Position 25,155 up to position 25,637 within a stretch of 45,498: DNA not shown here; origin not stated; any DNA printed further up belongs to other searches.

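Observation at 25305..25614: Possible type I toxin-antitoxin-like module: small membrane peptide with a convergent small-RNA signature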

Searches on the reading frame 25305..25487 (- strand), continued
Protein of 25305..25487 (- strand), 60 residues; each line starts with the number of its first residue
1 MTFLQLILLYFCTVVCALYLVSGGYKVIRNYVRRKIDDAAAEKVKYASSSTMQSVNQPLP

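Call 70: find_homologous_proteins(query=A2, max_evalue=0.001)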
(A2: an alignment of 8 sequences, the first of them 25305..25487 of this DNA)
Query A2 (8 sequences) (60 aa, profile of the alignment): 306 proteins with E <= 0.001 among 318 candidates; the best 120 are listed.
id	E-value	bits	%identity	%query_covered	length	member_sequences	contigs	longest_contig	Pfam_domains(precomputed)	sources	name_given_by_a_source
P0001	5.8e-33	130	61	98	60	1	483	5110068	PF07125.17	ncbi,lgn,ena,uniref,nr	ncbi:DUF1378 family protein [Shigella sonnei]|uniref:DUF1378 family protein n=3 Tax=Escherichia coli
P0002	6.5e-33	130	63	98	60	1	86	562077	PF07125.17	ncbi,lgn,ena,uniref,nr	ncbi:DUF1378 family protein [Escherichia coli]|uniref:DUF1378 family protein n=1 Tax=Escherichia col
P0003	8.0e-33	130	61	98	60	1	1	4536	PF07125.17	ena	-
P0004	1.2e-32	129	61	98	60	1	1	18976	PF07125.17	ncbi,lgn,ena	ncbi:DUF1378 family protein [Escherichia coli]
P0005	1.6e-32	129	68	98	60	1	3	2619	PF07125.17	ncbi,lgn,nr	ncbi:DUF1378 family protein [Escherichia coli]|nr:DUF1378 family protein [Escherichia coli] EEY05599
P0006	1.8e-32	129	57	100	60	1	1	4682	PF07125.17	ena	-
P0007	2.6e-32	128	61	98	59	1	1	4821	PF07125.17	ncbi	ncbi:DUF1378 family protein [Escherichia coli]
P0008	3.5e-32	128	61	98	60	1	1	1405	PF07125.17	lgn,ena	-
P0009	3.9e-32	128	55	100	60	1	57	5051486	PF07125.17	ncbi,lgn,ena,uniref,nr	ncbi:DUF1378 family protein [Escherichia coli]|uniref:DUF1378 family protein n=1 Tax=Escherichia col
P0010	3.9e-32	128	61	98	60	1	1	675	PF07125.17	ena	-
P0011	4.2e-32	128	56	98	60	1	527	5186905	PF07125.17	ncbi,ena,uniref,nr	ncbi:DUF1378 family protein [Escherichia coli]|uniref:DUF1378 family protein n=1 Tax=Escherichia col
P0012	4.4e-32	128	61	98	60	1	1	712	PF07125.17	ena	-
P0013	4.5e-32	127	63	98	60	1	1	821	PF07125.17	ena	-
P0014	5.8e-32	127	61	98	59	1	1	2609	PF07125.17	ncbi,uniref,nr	ncbi:hypothetical protein Q455_0203710 [Escherichia coli ATCC BAA-2192]|uniref:DUF1378 family protei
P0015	6.1e-32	127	58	98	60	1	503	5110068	PF07125.17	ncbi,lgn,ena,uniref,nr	ncbi:TPA: DUF1378 family protein [Shigella sonnei]|uniref:DUF1378 family protein n=5 Tax=Escherichia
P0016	6.3e-32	127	59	98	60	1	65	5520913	PF07125.17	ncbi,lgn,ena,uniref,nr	ncbi:TPA: DUF1378 family protein [Escherichia coli]|uniref:DUF1378 family protein n=4 Tax=Escherichi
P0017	6.8e-32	127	59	98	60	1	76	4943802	PF07125.17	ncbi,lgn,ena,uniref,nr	ncbi:DUF1378 family protein [Escherichia coli]|uniref:DUF1378 family protein n=1 Tax=Escherichia col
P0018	7.0e-32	127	61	98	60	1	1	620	PF07125.17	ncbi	ncbi:DUF1378 family protein [Escherichia coli]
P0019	7.8e-32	127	59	98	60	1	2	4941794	PF07125.17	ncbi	ncbi:DUF1378 family protein [Escherichia coli]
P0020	7.9e-32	127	53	98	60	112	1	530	PF07125.17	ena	-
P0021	8.1e-32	127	59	98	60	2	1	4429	PF07125.17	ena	-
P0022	1.1e-31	126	59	98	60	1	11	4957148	PF07125.17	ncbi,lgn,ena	ncbi:DUF1378 family protein [Escherichia coli]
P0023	1.1e-31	126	59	98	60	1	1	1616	PF07125.17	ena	-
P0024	1.4e-31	126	53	98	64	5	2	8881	PF07125.17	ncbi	ncbi:TPA: DUF1378 family protein [Escherichia coli]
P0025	1.5e-31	126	56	98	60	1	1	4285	PF07125.17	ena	-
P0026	1.7e-31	126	58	98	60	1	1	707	PF07125.17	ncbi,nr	ncbi:DUF1378 family protein [Escherichia coli]|nr:DUF1378 family protein [Escherichia coli]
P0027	1.7e-31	126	61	98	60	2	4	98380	PF07125.17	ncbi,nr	ncbi:TPA: DUF1378 family protein [Escherichia coli]|nr:DUF1378 family protein [Escherichia coli] HAW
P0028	1.7e-31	126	69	98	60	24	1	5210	PF07125.17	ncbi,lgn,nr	ncbi:DUF1378 family protein [Escherichia coli]|nr:DUF1378 family protein [Escherichia coli]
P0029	1.7e-31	126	56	98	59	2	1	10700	PF07125.17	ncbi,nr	ncbi:TPA: DUF1378 family protein, partial [Escherichia coli]|nr:DUF1378 family protein [Escherichia 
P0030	2.0e-31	125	59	98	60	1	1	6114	PF07125.17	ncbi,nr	ncbi:DUF1378 family protein [Escherichia coli]|nr:DUF1378 family protein [Escherichia coli]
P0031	2.5e-31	125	59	98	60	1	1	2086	PF07125.17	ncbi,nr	ncbi:TPA: DUF1378 family protein [Escherichia coli]|nr:DUF1378 family protein [Escherichia coli]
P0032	2.7e-31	125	79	97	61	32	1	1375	PF07125.17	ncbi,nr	ncbi:DUF1378 family protein [Escherichia coli]|nr:DUF1378 family protein [Escherichia coli]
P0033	2.7e-31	125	58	98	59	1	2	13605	PF07125.17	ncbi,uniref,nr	ncbi:hypothetical protein BvCmsOUNP049_01672 [Escherichia coli]|uniref:DUF1378 family protein n=1 Ta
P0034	2.8e-31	125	59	98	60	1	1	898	PF07125.17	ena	-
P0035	2.9e-31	125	58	98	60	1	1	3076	PF07125.17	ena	-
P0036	3.8e-31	125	59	98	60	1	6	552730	PF07125.17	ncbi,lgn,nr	ncbi:DUF1378 family protein [Escherichia coli]|nr:DUF1378 family protein [Escherichia coli] EJA12773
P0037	3.8e-31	125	59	98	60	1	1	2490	PF07125.17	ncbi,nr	ncbi:DUF1378 family protein [Escherichia coli]|nr:DUF1378 family protein [Escherichia coli]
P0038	4.1e-31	124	52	100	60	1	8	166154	PF07125.17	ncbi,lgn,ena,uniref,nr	ncbi:DUF1378 family protein [Escherichia coli]|uniref:DUF1378 family protein n=4 Tax=Escherichia col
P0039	4.2e-31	124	53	100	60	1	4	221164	PF07125.17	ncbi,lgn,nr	ncbi:DUF1378 family protein [Escherichia coli]|nr:DUF1378 family protein [Escherichia coli]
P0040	4.3e-31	124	56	98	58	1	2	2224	PF07125.17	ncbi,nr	ncbi:DUF1378 family protein, partial [Escherichia coli]|nr:DUF1378 family protein [Escherichia coli]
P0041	4.8e-31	124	61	98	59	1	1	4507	PF07125.17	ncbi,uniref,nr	ncbi:hypothetical protein WR14_16770 [Escherichia coli]|uniref:DUF1378 family protein n=1 Tax=Escher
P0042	5.2e-31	124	59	98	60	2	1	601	PF07125.17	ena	-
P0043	5.4e-31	124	53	98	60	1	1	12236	PF07125.17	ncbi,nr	ncbi:DUF1378 family protein [Escherichia coli]|nr:DUF1378 family protein [Escherichia coli]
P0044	5.5e-31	124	61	98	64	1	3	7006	PF07125.17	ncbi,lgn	ncbi:DUF1378 family protein [Escherichia coli]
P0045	5.6e-31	124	59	98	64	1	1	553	PF07125.17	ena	-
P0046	6.0e-31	124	59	98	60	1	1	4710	PF07125.17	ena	-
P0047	6.2e-31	124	58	98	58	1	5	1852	PF07125.17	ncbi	ncbi:DUF1378 family protein, partial [Escherichia coli]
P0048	6.3e-31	124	67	100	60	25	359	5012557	PF07125.17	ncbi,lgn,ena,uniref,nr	ncbi:DUF1378 family protein [Escherichia coli]|uniref:DUF1378 family protein n=1 Tax=Escherichia col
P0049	6.7e-31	124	72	100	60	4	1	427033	PF07125.17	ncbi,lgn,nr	ncbi:DUF1378 family protein [Escherichia coli]|nr:DUF1378 family protein [Escherichia coli]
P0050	7.0e-31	124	61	98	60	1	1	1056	PF07125.17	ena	-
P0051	7.0e-31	124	78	97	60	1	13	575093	PF07125.17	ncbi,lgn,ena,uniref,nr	ncbi:DUF1378 family protein [Escherichia coli]|uniref:DUF1378 family protein n=1 Tax=Escherichia col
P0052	8.2e-31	123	59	98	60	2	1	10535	PF07125.17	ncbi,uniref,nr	ncbi:DUF1378 family protein [Escherichia coli]|uniref:DUF1378 family protein n=1 Tax=Escherichia col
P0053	9.1e-31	123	61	98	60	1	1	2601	PF07125.17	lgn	-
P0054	9.1e-31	123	66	98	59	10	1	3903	PF07125.17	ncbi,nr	ncbi:DUF1378 family protein [Escherichia coli]|nr:DUF1378 family protein [Escherichia coli]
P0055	1.3e-30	123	59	98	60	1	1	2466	PF07125.17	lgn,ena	-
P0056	1.4e-30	123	56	98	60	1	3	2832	PF07125.17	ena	-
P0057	1.5e-30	123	59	98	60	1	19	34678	PF07125.17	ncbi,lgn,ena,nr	ncbi:DUF1378 family protein [Escherichia coli]|nr:DUF1378 family protein [Escherichia coli] EFP76758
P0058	1.8e-30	122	78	97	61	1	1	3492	PF07125.17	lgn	-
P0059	1.9e-30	122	72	100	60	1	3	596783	PF07125.17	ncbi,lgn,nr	ncbi:DUF1378 family protein [Escherichia coli]|nr:DUF1378 family protein [Escherichia coli] EJT33468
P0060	2.0e-30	122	59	97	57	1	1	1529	PF07125.17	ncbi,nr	ncbi:DUF1378 family protein, partial [Escherichia coli]|nr:DUF1378 family protein [Escherichia coli]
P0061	2.0e-30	122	54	98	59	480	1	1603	PF07125.17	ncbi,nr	ncbi:DUF1378 family protein [Escherichia coli]|nr:DUF1378 family protein [Escherichia coli]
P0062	2.2e-30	122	74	97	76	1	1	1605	PF07125.17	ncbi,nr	ncbi:TPA: DUF1378 family protein [Escherichia coli]|nr:DUF1378 family protein [Escherichia coli]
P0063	2.8e-30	122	53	98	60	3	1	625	PF07125.17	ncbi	ncbi:DUF1378 family protein [Escherichia coli]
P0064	3.3e-30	122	53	98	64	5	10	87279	PF07125.17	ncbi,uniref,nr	ncbi:DUF1378 family protein [Escherichia coli]|uniref:DUF1378 family protein n=1 Tax=Escherichia col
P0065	3.4e-30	121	73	100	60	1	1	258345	PF07125.17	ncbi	ncbi:DUF1378 family protein [Escherichia coli]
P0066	3.6e-30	121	74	97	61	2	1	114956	PF07125.17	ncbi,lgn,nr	ncbi:DUF1378 family protein [Escherichia coli]|nr:DUF1378 family protein [Escherichia coli]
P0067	3.7e-30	121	48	100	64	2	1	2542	PF07125.17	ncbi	ncbi:TPA: DUF1378 family protein [Escherichia coli]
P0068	4.1e-30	121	49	98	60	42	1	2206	PF07125.17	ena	-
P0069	5.6e-30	121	54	95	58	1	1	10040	PF07125.17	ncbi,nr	ncbi:DUF1378 family protein, partial [Escherichia coli]|nr:DUF1378 family protein [Escherichia coli]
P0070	5.8e-30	121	72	100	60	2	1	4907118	PF07125.17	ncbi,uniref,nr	ncbi:DUF1378 family protein [Escherichia coli]|uniref:DUF1378 family protein n=1 Tax=Escherichia col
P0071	6.0e-30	121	72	100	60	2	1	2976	PF07125.17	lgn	-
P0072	7.7e-30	120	70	100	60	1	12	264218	PF07125.17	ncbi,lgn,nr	ncbi:DUF1378 family protein [Escherichia coli]|nr:DUF1378 family protein [Escherichia coli] EEY92754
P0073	7.8e-30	120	65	100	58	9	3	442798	PF07125.17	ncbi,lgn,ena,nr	ncbi:DUF1378 family protein [Escherichia coli]|nr:DUF1378 family protein [Escherichia coli] ELO43285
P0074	8.9e-30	120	52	90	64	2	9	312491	PF07125.17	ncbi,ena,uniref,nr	ncbi:DUF1378 family protein [Escherichia coli]|uniref:DUF1378 family protein n=1 Tax=Escherichia col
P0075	9.5e-30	120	54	98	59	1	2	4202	PF07125.17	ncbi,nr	ncbi:TPA: DUF1378 family protein [Escherichia coli]|nr:DUF1378 family protein [Escherichia coli] HAN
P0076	1.1e-29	120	72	97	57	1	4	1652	PF07125.17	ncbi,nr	ncbi:DUF1378 family protein, partial [Escherichia coli]|nr:DUF1378 family protein [Escherichia coli]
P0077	1.1e-29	120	59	93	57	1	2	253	PF07125.17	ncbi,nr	ncbi:DUF1378 family protein [Escherichia coli]|nr:DUF1378 family protein [Escherichia coli] MCV55201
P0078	1.3e-29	120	74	97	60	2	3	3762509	PF07125.17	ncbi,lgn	ncbi:DUF1378 family protein [Escherichia coli]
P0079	1.3e-29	120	61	98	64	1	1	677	PF07125.17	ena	-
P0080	1.4e-29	119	51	98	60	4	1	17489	PF07125.17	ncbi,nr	ncbi:DUF1378 family protein [Escherichia coli]|nr:DUF1378 family protein [Escherichia coli]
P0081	1.7e-29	119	100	100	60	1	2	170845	PF07125.17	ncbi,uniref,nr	ncbi:DUF1378 family protein [Escherichia coli]|uniref:DUF1378 family protein n=1 Tax=Escherichia col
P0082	2.1e-29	119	56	98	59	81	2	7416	PF07125.17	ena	-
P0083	2.5e-29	119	53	98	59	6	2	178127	PF07125.17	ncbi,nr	ncbi:DUF1378 family protein [Escherichia coli]|nr:DUF1378 family protein [Escherichia coli] EJY08176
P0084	3.1e-29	118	70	100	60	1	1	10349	PF07125.17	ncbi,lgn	ncbi:DUF1378 family protein [Shigella dysenteriae]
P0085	3.4e-29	118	72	100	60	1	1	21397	PF07125.17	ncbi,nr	ncbi:TPA: DUF1378 family protein [Escherichia coli]|nr:DUF1378 family protein [Escherichia coli]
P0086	3.9e-29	118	54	98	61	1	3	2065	PF07125.17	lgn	-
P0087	4.2e-29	118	68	100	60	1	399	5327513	PF07125.17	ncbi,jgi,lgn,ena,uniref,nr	ncbi:TPA: DUF1378 family protein [Escherichia coli]|uniref:DUF1378 family protein n=1 Tax=Escherichi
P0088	4.4e-29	118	49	98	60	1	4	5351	PF07125.17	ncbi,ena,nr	ncbi:DUF1378 family protein [Escherichia coli]|nr:DUF1378 family protein [Escherichia coli] NAG86354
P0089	4.6e-29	118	73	97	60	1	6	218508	PF07125.17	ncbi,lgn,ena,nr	ncbi:DUF1378 family protein [Escherichia coli]|nr:DUF1378 family protein [Escherichia coli]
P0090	5.3e-29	118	67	97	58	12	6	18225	PF07125.17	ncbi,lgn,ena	-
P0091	6.3e-29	117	47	98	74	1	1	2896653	PF07125.17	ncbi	-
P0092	6.4e-29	117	57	97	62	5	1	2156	PF07125.17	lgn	-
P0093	7.4e-29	117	76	83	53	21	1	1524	PF07125.17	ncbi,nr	ncbi:TPA: DUF1378 family protein, partial [Escherichia coli O157]|nr:DUF1378 family protein [Escheri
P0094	7.6e-29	117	68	100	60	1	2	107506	PF07125.17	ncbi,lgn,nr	ncbi:DUF1378 family protein [Escherichia coli]|nr:DUF1378 family protein [Escherichia coli]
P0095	9.3e-29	117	68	100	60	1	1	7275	PF07125.17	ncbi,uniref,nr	ncbi:DUF1378 family protein [Escherichia coli]|uniref:DUF1378 family protein n=1 Tax=Escherichia col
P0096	1.0e-28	117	45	100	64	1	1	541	PF07125.17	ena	-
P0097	1.1e-28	117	72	100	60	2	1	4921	PF07125.17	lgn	-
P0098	1.2e-28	117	47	100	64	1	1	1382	PF07125.17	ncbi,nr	ncbi:DUF1378 family protein [Escherichia coli]|nr:DUF1378 family protein [Escherichia coli]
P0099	1.3e-28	116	53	98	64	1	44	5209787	PF07125.17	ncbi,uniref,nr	ncbi:DUF1378 family protein [Escherichia coli]|uniref:DUF1378 family protein n=1 Tax=Escherichia col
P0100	1.4e-28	116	68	100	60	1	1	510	PF07125.17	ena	-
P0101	1.6e-28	116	67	100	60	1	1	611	PF07125.17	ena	-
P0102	1.6e-28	116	64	83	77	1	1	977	PF07125.17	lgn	-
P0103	1.7e-28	116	47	98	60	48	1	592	PF07125.17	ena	-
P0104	1.8e-28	116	65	97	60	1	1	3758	PF07125.17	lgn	-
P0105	1.9e-28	116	67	100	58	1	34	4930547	PF07125.17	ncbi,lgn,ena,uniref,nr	ncbi:DUF1378 family protein [Escherichia coli]|uniref:DUF1378 family protein n=1 Tax=Escherichia col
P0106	2.1e-28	116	67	100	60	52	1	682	PF07125.17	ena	-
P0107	2.2e-28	116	71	97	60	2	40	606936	PF07125.17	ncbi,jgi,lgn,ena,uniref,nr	ncbi:TPA: DUF1378 family protein [Escherichia coli]|uniref:DUF1378 family protein n=1 Tax=Escherichi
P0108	2.3e-28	116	72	100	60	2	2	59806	PF07125.17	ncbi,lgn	-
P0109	2.3e-28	116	97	100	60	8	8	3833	PF07125.17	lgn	-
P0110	2.6e-28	115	67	100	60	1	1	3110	PF07125.17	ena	-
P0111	3.5e-28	115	67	100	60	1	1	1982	PF07125.17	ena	-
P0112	4.0e-28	115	60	97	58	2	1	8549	PF07125.17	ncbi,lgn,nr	ncbi:DUF1378 family protein [Escherichia coli]|nr:DUF1378 family protein [Escherichia coli]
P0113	4.3e-28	115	53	98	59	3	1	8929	PF07125.17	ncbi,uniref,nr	ncbi:DUF1378 family protein [Escherichia coli]|uniref:DUF1378 family protein n=1 Tax=Escherichia col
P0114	4.9e-28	115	67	100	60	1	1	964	PF07125.17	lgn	-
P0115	5.4e-28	114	52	83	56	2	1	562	PF07125.17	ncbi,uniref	ncbi:DUF1378 family protein, partial [Escherichia coli]|uniref:DUF1378 family protein n=1 Tax=Escher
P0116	9.2e-28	114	53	98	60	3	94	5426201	PF07125.17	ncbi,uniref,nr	ncbi:DUF1378 family protein [Escherichia coli]|uniref:DUF1378 family protein n=1 Tax=Escherichia col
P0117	1.2e-27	113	54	90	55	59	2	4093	PF07125.17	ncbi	ncbi:DUF1378 family protein [Escherichia coli]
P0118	1.3e-27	113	54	83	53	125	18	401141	PF07125.17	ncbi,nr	ncbi:DUF1378 family protein, partial [Escherichia coli]|nr:DUF1378 family protein [Escherichia coli]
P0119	1.3e-27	113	66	97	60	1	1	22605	PF07125.17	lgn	-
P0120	1.3e-27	113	70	100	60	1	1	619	PF07125.17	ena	-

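Call 87: search_protein_families(library=padloc, proteins=[window:25305-25487:-], max_evalue=0.1)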
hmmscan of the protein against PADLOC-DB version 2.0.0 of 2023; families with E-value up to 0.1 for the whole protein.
window:25305-25487:- (60 aa): 1 family
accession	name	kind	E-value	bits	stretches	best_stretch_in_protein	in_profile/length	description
PDLC00327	PtuB1|PtuB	-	0.0043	14.3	1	13-52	214-253/391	Unknown function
